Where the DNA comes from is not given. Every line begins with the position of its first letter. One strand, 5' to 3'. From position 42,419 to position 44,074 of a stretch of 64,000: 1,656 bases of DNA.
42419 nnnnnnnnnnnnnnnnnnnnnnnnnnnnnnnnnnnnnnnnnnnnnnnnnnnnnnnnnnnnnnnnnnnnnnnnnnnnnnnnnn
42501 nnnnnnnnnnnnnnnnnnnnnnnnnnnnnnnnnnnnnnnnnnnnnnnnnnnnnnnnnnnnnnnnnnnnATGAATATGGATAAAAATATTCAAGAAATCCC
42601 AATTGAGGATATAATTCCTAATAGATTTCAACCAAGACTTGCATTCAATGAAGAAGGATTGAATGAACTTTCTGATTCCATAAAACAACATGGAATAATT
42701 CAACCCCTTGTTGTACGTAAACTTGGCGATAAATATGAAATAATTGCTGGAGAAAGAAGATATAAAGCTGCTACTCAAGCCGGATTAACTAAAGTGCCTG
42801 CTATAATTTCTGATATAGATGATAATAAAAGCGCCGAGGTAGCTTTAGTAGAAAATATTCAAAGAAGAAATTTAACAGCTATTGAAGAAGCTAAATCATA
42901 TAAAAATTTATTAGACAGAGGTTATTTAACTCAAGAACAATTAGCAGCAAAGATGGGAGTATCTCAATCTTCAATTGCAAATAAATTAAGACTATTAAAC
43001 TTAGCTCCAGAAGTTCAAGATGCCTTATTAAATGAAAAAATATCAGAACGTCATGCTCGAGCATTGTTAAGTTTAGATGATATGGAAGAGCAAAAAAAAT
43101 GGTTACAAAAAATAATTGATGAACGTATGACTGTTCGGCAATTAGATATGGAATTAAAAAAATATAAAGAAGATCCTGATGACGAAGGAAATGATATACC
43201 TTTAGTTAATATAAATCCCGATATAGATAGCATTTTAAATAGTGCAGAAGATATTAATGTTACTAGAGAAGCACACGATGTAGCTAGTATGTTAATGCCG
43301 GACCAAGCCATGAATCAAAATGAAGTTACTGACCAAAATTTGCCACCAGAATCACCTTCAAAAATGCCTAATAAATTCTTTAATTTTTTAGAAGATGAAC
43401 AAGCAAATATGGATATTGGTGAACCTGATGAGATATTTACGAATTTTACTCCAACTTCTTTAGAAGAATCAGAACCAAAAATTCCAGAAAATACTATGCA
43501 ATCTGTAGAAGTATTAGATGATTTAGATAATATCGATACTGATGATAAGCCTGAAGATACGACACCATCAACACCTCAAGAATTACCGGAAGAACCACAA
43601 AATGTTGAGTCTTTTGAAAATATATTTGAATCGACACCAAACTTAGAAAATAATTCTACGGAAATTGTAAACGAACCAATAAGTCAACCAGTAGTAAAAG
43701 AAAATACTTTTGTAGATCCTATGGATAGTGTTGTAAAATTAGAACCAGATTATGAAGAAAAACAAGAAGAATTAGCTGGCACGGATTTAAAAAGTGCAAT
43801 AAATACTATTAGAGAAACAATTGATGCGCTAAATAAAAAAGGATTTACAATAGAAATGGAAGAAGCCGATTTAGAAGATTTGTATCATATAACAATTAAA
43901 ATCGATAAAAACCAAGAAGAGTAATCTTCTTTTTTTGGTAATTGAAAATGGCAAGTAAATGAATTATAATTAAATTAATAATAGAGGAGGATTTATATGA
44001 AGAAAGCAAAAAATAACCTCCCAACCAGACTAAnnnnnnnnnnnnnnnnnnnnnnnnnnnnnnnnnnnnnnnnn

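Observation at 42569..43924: ParB/Noc-like protein with a ~180-aa acidic, proline-rich disordered insert and no ParA partner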

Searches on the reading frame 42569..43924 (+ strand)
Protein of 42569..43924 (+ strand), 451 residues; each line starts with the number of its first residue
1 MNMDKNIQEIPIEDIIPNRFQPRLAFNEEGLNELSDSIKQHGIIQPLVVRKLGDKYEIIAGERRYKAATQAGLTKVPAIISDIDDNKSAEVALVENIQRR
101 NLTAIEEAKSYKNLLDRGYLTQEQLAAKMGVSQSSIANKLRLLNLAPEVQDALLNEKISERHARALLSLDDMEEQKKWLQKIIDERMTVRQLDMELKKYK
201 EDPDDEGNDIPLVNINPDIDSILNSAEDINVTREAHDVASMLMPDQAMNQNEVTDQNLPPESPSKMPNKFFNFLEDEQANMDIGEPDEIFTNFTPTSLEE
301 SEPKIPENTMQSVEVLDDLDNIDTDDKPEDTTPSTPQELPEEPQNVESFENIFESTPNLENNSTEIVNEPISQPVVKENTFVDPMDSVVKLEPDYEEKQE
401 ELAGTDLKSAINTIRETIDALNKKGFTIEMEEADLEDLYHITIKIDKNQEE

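Call 4: search_protein_families(library=pfam, proteins=[window:42569-43924:+], max_evalue=0.01)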
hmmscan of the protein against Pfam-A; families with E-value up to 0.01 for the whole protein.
window:42569-43924:+ (451 aa): 6 families
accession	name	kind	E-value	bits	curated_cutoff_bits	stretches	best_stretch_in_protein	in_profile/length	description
PF02195.25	ParB_N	-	6.4e-36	122.7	26.3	1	6-98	2-95/95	ParB N-terminal domain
PF17762.8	HTH_ParB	-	7.9e-34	116.3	22.6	1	101-200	2-101/102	ParB HTH domain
PF08279.18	HTH_11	-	0.00013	22.2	25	0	115-144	11-40/55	HTH domain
PF01381.28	HTH_3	-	0.00056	20.3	23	1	115-137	5-27/55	Helix-turn-helix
PF20432.4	Xre-like-HTH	-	0.003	18.2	25.8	1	108-140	12-43/63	Antitoxin Xre-like helix-turn-helix domain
PF01978.25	TrmB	-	0.007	16.6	25.6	0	107-143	10-46/68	Sugar-specific transcriptional regulator TrmB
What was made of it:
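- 42569..43924 (+): Complete gene for a 451-aa Noc-clade ParB-family protein. Pfam ParB_N plus HTH_ParB (call 4).
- Checked: Domains: Pfam ParB_N covers residues 6-98 (E 6e-36) and HTH_ParB covers 101-200 (E 8e-34) (call 4).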

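Call 5: search_protein_families(library=ncbifam, proteins=[window:42569-43924:+], max_evalue=0.01)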
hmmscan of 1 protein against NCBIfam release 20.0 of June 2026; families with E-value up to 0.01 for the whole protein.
window:42569-43924:+ (451 aa): 8 families
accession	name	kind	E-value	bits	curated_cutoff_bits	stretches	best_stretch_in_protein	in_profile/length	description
TIGR04285.1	nucleoid_noc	exception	1.8e-91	306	315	2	6-208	1-204/255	nucleoid occlusion protein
TIGR00180.1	parB_part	domain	7.7e-56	188.8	58.45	1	4-183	2-186/186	ParB/RepB/Spo0J family partition protein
TIGR03734.1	PRTRC_parB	hypoth_equivalog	6.6e-39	133.9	278.6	1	21-199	7-189/555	PRTRC system ParB family protein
TIGR03454.1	partition_RepB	equivalog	4.4e-19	69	201.5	1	5-144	62-202/325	plasmid partitioning protein RepB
NF010406.0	PRK13832.1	subfamily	1.7e-16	59.9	640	1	34-179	32-179/578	plasmid partitioning protein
NF010440.0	PRK13866.1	equivalog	1.6e-07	30.8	522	1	10-127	76-188/336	plasmid partitioning protein RepB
NF053625.1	SerKinSerKArch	equivalog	4.1e-05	22.9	380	1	27-85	31-92/244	ADP-dependent L-serine kinase SerK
TIGR04381.1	HTH_TypR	domain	0.0014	18.6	30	1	123-142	25-44/49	TyrR/PhhR family helix-turn-helix DNA-binding protein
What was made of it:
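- On Noc (nucleoid occlusion protein, TIGR04285): The native protein scores 306 bits, below the cut-off of 315 (call 5).
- The native score is just below the Noc cut-off (call 5).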

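Call 6: search_solved_structures(query=window:42569-43924:+, show_alignments=3)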
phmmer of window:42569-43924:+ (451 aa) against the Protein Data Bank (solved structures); distinct sequences matched with E-value up to 0.001: 13.
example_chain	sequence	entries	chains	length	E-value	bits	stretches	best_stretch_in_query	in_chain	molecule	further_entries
7ng0_A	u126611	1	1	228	8.7e-60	206.2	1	6-199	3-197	Nucleoid occlusion protein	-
7nfu_A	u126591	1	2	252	1.5e-59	205.5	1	6-199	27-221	Nucleoid occlusion protein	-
7ol9_A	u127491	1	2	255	6.5e-52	180.3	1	5-199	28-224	Nucleoid occlusion protein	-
1vz0_A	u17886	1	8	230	4e-50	174.4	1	7-194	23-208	Chromosome-partitioning protein Spo0J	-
7bnk_A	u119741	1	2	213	2.5e-47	165.2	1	7-198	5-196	ParB family protein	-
6sdk_A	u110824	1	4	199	5e-47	164.2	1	6-198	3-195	Stage 0 sporulation protein J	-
7o0n_A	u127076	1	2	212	1.5e-46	162.6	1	7-198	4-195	ParB family protein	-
7bnr_A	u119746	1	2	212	1.6e-46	162.6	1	7-198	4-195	ParB family protein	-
4umk_A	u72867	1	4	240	1.1e-44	156.5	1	6-200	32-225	PROBABLE CHROMOSOME-PARTITIONING PROTEIN PARB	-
6t1f_A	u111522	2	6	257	7.2e-38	134.1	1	8-193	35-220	Chromosome-partitioning protein ParB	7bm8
6y93_A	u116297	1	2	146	1.7e-24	90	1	87-200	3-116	Nucleoid occlusion protein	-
6s6h_A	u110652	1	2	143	8.2e-15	58.1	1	90-193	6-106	Chromosome-partitioning protein ParB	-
8qa8_A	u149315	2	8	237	2.2e-10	43.5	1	18-160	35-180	Transcriptional repressor protein KorB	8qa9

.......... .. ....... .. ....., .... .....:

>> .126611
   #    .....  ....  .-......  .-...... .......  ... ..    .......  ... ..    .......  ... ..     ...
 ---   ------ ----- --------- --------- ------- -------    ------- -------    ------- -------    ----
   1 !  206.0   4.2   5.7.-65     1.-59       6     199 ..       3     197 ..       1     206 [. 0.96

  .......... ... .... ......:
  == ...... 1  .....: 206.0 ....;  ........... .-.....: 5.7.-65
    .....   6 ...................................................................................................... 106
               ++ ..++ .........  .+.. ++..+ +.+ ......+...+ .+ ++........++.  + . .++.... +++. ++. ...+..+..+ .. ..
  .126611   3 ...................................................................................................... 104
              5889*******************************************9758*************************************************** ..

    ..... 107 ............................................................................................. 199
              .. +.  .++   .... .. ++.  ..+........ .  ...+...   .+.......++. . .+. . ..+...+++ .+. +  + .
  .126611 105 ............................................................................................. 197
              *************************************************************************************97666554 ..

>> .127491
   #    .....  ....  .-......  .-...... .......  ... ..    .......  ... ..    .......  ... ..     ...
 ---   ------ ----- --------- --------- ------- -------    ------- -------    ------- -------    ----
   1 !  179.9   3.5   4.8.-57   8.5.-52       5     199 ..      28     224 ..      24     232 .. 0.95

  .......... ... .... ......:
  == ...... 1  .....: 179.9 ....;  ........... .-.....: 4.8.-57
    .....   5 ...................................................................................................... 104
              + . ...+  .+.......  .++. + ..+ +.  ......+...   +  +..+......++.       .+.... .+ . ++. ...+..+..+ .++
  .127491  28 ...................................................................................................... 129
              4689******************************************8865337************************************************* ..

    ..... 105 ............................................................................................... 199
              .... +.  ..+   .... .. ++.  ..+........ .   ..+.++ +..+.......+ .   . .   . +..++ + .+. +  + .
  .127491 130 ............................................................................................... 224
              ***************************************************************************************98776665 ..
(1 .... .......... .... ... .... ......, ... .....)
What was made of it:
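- Closest known: Chromosomal ParB/Spo0J. Different: It scores lower against ParB than against Noc (calls 5, 6).
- PDB matches by sequence are Noc at 206 bits, above Spo0J/ParB at 164-174 bits (call 6).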

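Call 9: find_homologous_proteins(query=window:42569-43921:+, max_evalue=1e-10)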
Query window:42569-43921:+ (451 aa): 8000 proteins with E <= 1e-10 among 8000 candidates; the best 120 are listed.
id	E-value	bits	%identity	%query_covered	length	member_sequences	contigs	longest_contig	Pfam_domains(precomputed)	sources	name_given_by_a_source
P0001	4.8e-284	960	100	100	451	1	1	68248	PF17762.9,PF02195.27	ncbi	-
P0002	6.0e-188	643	72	99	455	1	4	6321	PF17762.9,PF02195.27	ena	-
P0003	1.4e-181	622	69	99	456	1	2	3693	PF17762.9,PF02195.27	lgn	-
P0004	2.9e-181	621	70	99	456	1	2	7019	PF17762.9,PF02195.27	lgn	-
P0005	8.3e-181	620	69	99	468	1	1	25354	PF17762.9,PF02195.27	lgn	-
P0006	7.0e-180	617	70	99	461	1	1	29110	PF17762.9,PF02195.27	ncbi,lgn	-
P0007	7.5e-180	617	70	99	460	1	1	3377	PF17762.9,PF02195.27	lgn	-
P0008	2.6e-179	615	68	99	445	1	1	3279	PF17762.9,PF02195.27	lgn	-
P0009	1.7e-177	609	70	100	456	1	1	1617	PF17762.9,PF02195.27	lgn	-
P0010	3.7e-177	608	69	99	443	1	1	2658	PF17762.9,PF02195.27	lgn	-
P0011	1.4e-176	606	68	99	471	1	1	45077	PF17762.9,PF02195.27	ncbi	-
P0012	1.5e-173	596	68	99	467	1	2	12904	PF17762.9,PF02195.27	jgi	-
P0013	3.4e-173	595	67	99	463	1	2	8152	PF17762.9,PF02195.27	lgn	-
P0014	5.5e-172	591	61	99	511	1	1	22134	PF17762.9,PF02195.27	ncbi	-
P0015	6.1e-172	591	67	99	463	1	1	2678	PF17762.9,PF02195.27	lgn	-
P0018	3.7e-171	588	68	99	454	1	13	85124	PF08279.19,PF17762.9,PF02195.27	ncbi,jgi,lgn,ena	-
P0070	1.3e-155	537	70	74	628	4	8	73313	PF17762.9,PF02195.27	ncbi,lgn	-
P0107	5.1e-138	479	59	99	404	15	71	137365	PF17762.9,PF02195.27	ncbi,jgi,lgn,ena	-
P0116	1.3e-136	474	62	99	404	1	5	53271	PF17762.9,PF02195.27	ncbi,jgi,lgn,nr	ncbi:MAG: ParB/RepB/Spo0J family partition protein [Bacilli bacterium]|jgi:ParB family chromosome pa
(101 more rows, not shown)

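Call 26: find_encoding_contigs(protein=P0001, flank=2000, max_places=3)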
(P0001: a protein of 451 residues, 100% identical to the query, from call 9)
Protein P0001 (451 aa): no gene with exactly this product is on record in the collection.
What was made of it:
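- Tried and rejected: It is not on record (call 26).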

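Call 27: list_cluster_members(proteins=[P0001, P0018, P0107, P0116, P0070])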
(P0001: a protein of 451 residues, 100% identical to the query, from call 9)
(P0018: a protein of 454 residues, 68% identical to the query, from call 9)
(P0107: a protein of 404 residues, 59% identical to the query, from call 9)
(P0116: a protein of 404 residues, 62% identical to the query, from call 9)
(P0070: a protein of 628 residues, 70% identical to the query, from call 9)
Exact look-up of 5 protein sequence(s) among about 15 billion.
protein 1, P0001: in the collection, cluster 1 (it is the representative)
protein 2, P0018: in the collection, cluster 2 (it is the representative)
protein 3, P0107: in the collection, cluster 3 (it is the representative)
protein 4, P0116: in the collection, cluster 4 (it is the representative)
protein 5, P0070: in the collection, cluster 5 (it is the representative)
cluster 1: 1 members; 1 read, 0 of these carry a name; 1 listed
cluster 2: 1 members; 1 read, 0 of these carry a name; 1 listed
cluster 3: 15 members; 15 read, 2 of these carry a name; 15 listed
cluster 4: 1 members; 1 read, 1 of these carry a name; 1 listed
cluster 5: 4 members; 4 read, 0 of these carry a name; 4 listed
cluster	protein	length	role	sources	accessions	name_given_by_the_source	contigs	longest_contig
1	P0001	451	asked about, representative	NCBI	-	-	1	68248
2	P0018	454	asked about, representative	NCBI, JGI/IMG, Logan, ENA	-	-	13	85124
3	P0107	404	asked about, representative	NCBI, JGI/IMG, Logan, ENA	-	-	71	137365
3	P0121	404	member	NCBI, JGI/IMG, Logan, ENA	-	ParB/RepB/Spo0J family partition protein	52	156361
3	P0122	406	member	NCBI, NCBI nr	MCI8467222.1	MAG: ParB/RepB/Spo0J family partition protein [Bacilli bacterium] | ParB/RepB/Spo0J family partition protein [Bacilli bacterium]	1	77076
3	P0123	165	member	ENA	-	-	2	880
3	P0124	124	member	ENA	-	-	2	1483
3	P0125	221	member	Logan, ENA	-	-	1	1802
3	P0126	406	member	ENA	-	-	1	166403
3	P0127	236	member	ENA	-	-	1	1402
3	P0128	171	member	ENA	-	-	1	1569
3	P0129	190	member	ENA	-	-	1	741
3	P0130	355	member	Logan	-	-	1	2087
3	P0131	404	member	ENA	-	-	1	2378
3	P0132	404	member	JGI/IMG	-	-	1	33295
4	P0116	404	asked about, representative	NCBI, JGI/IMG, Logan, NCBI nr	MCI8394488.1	MAG: ParB/RepB/Spo0J family partition protein [Bacilli bacterium] | ParB family chromosome partitioning protein | ParB/RepB/Spo0J family partition protein [Bacilli bacterium]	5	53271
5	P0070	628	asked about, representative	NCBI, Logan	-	-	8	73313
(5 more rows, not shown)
